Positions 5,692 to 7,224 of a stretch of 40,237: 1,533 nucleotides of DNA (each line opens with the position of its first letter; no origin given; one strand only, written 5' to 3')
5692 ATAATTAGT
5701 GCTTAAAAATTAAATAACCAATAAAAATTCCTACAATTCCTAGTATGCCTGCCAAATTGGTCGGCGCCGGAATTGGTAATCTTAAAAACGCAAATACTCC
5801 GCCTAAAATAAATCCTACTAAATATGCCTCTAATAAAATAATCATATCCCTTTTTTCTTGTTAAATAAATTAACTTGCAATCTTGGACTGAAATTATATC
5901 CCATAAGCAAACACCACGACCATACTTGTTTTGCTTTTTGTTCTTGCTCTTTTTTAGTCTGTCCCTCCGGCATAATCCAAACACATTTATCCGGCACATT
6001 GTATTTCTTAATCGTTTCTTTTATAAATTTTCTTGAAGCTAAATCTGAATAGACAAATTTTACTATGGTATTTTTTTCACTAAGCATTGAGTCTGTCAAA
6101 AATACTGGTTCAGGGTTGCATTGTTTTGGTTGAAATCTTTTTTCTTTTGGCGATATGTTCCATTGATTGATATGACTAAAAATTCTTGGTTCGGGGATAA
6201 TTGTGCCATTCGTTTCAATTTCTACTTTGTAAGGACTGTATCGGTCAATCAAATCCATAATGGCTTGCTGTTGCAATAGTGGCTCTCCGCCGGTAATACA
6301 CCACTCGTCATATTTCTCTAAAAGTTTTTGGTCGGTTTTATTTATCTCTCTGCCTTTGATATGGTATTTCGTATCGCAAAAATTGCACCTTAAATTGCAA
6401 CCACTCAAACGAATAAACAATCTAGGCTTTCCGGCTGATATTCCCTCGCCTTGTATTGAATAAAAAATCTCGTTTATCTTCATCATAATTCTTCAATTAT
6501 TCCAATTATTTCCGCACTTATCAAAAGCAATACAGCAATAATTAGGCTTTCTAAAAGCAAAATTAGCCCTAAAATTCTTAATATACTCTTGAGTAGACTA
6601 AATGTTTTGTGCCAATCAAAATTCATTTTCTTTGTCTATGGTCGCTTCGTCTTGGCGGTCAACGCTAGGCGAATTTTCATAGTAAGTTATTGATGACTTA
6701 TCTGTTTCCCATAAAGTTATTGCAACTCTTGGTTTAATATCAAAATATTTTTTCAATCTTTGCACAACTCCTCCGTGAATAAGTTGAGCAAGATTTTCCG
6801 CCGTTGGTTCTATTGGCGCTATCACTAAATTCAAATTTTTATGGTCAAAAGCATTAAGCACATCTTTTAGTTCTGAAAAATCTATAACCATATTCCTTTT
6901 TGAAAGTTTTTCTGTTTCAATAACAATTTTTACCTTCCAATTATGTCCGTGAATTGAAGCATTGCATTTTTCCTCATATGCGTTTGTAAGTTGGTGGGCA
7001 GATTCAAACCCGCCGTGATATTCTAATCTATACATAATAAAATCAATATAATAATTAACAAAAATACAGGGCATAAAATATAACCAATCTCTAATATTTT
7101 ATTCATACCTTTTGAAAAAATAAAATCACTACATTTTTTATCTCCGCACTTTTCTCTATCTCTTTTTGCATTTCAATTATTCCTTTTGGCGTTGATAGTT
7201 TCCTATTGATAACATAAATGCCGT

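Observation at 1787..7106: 7-deazaguanine DNA-modification cluster with embedded GT-B-like and HAD-like genes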

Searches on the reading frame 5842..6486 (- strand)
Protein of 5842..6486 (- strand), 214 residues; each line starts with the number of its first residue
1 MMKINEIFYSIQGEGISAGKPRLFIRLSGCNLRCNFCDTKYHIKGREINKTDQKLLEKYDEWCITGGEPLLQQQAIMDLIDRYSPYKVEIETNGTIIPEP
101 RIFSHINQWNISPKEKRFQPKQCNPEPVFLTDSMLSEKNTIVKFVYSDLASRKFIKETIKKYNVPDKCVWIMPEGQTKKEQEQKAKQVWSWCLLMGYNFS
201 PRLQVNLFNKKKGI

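Call 3: search_protein_families(library=pfam, proteins=[window:5842-6486:-], max_evalue=0.1)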
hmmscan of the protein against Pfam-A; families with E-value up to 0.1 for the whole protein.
window:5842-6486:- (214 aa): 2 families
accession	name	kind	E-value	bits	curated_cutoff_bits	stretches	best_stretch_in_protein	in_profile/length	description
PF04055.27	Radical_SAM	-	1.3e-06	29.1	29.5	1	28-98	5-91/166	Radical SAM superfamily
PF13353.11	Fer4_12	-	6.3e-06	27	22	1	12-84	2-78/137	4Fe-4S single cluster domain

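Call 4: search_protein_families(library=phrogs, proteins=[window:5842-6486:-], max_evalue=0.01)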
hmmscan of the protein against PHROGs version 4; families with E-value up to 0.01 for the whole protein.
window:5842-6486:- (214 aa): 3 families
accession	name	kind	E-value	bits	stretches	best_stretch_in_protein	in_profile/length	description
phrog_2076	-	moron, auxiliary metabolic gene and host takeover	7.9e-50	170.6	1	2-214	13-247/247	QueE-like radical SAM domain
phrog_1802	-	other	1.8e-09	38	1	28-110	52-154/556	radical SAM domain-containing protein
phrog_31524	-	unknown function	6.5e-06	26.8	1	29-83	12-64/190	-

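Call 5: search_protein_families(library=ncbifam, proteins=[window:5842-6486:-], max_evalue=0.1)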
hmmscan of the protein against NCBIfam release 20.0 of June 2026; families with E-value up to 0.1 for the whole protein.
window:5842-6486:- (214 aa): 24 families
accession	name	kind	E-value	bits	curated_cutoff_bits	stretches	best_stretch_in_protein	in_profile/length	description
TIGR03963.1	rSAM_QueE_Clost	equivalog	5.3e-26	91.7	260.1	1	2-172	1-178/219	putative 7-carboxy-7-deazaguanine synthase QueE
TIGR04349.1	rSAM_QueE_gams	hypoth_equivalog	7.4e-25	87.9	300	1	2-192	1-186/210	7-carboxy-7-deazaguanine synthase QueE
TIGR03365.1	Bsubt_queE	equivalog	3.2e-16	59.6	206.1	1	2-184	3-195/238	7-carboxy-7-deazaguanine synthase QueE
TIGR04508.1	queE_Cx14CxxC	equivalog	4.8e-15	55.9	240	1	3-115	2-134/208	7-carboxy-7-deazaguanine synthase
TIGR04322.1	rSAM_QueE_Ecoli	equivalog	1.2e-12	47.7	200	1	8-54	1-47/215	7-carboxy-7-deazaguanine synthase QueE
TIGR02495.1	NrdG2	equivalog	7.4e-10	38.5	131.15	1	19-96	15-101/193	anaerobic ribonucleoside-triphosphate reductase activating protein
TIGR02493.1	PFLA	equivalog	1.1e-05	24.9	231.75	1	22-94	17-103/235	pyruvate formate-lyase-activating protein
TIGR03977.1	rSAM_pair_HxsC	equivalog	1.2e-05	24.3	267.9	1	29-106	34-120/292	His-Xaa-Ser system radical SAM maturase HxsC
TIGR04084.1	rSAM_AF0577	subfamily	1.4e-05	24.2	225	1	29-97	6-81/347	TIGR04084 family radical SAM/SPASM domain-containing protein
NF038283.1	viperin_w_prok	equivalog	1.8e-05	24.1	180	1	28-103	10-101/281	viperin family antiviral radical SAM protein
TIGR02666.1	moaA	equivalog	0.0003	19.9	284.05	1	29-97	19-103/336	GTP 3',8-cyclase MoaA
TIGR02668.1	moaA_archaeal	equivalog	0.00047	19.2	325.25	1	29-98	19-98/303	GTP 3',8-cyclase MoaA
NF001199.0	PRK00164.2-1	equivalog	0.0012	18.1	231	1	29-98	21-100/308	GTP 3',8-cyclase MoaA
NF033640.1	N_Twi_rSAM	subfamily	0.0012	18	170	1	47-109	161-233/398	twitch domain-containing radical SAM protein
TIGR04054.1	rSAM_NirJ1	equivalog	0.0019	16.9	650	1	27-109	43-133/387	putative heme d1 biosynthesis radical SAM protein NirJ1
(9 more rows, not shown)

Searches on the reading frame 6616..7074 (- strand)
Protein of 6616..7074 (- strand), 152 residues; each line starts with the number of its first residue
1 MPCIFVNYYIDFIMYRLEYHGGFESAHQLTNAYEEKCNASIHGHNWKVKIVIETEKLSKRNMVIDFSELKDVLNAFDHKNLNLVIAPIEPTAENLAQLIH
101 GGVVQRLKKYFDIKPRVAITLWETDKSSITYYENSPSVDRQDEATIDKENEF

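Call 3: search_protein_families(library=pfam, proteins=[window:6616-7074:-], max_evalue=0.1)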
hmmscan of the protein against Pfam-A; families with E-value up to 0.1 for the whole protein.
window:6616-7074:- (152 aa): 3 families
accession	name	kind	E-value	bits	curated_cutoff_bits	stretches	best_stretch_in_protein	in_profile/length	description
PF01242.24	PTPS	-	5.1e-25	88.2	22.4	1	22-133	7-120/121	6-pyruvoyl tetrahydropterin synthase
PF19309.4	Frem_N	-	0.044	14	27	1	28-100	81-152/207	Frem protein N-terminal domain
PF01261.30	AP_endonuc_2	-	0.051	13.7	31.1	1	45-85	117-157/249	Xylose isomerase-like TIM barrel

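Call 4: search_protein_families(library=phrogs, proteins=[window:6616-7074:-], max_evalue=0.01)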
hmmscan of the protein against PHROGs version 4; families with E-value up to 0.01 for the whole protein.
window:6616-7074:- (152 aa): 1 family
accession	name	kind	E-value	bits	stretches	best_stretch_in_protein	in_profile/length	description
phrog_2389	-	moron, auxiliary metabolic gene and host takeover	8.9e-21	75.2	1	18-139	12-156/158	QueD-like 6-pyruvoyl-tetrahydropterin synthase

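Call 5: search_protein_families(library=ncbifam, proteins=[window:6616-7074:-], max_evalue=0.1)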
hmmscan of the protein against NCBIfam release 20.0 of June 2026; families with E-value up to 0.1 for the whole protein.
window:6616-7074:- (152 aa): 3 families
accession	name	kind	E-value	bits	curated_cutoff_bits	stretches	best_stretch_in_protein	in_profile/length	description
TIGR03367.1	queuosine_QueD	equivalog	9.9e-21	74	89.25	1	22-100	7-87/92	6-carboxytetrahydropterin synthase QueD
TIGR00039.1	6PTHBS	subfamily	6.7e-19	68.4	125.5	1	18-133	5-120/124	6-pyruvoyl tetrahydropterin synthase/6-carboxytetrahydropterin synthase family protein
NF003099.0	PRK04019.2-2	equivalog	0.048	12.7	341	1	47-101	193-248/293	50S ribosomal protein L10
